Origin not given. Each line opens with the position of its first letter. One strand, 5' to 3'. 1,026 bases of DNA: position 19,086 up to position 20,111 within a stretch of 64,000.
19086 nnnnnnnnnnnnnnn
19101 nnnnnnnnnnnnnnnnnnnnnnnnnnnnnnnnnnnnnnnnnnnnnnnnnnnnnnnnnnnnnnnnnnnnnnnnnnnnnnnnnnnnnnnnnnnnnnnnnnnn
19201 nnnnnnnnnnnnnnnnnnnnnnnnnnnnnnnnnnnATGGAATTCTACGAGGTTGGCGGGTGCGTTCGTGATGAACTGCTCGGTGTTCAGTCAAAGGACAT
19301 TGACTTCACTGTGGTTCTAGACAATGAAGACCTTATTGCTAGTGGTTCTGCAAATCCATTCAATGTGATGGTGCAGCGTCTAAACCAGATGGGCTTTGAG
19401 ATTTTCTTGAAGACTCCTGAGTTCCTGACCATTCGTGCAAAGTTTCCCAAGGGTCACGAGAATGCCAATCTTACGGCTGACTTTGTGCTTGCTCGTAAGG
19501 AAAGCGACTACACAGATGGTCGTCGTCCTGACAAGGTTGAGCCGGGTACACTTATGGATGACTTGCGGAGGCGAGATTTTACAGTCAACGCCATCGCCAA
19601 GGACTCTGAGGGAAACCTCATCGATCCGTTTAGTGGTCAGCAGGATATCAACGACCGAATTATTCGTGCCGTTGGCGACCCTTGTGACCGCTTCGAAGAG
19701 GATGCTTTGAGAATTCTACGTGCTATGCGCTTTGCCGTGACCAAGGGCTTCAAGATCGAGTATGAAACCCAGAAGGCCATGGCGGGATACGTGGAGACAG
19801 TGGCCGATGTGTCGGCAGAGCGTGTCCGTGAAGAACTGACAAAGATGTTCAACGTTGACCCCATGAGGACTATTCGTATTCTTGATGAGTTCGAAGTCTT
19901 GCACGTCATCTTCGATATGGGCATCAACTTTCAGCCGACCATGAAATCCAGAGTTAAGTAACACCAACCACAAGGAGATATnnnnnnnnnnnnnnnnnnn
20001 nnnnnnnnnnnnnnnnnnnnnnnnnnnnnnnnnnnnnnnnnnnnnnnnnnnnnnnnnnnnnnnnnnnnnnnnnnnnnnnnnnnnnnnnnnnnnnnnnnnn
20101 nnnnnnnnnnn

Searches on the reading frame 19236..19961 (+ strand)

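Call 3: search_protein_families(library=pfam, proteins=[window:19236-19961:+], max_evalue=0.01)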
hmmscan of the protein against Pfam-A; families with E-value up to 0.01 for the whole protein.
window:19236-19961:+ (241 aa): 2 families
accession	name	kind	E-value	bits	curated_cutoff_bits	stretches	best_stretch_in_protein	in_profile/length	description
PF01743.26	PolyA_pol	-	1.9e-22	80.4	23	1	4-144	2-126/126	Poly A polymerase head domain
PF12627.12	PolyA_pol_RNAbd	-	3.6e-12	46.3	22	1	171-226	1-57/64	Probable RNA and SrmB- binding site of polymerase A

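Call 4: search_protein_families(library=phrogs, proteins=[window:19236-19961:+], max_evalue=0.001)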
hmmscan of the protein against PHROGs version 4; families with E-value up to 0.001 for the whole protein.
window:19236-19961:+ (241 aa): 3 families
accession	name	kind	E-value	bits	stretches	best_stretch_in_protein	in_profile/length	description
phrog_24229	-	DNA, RNA and nucleotide metabolism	4.8e-63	213.9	1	3-220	6-220/245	tRNA nucleotidyltransferase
phrog_2244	-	DNA, RNA and nucleotide metabolism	9.5e-52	177.8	1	1-229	3-209/392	tRNA nucleotidyltransferase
phrog_1614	-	DNA, RNA and nucleotide metabolism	3.4e-05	24.6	1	3-31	37-66/268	nucleotidyltransferase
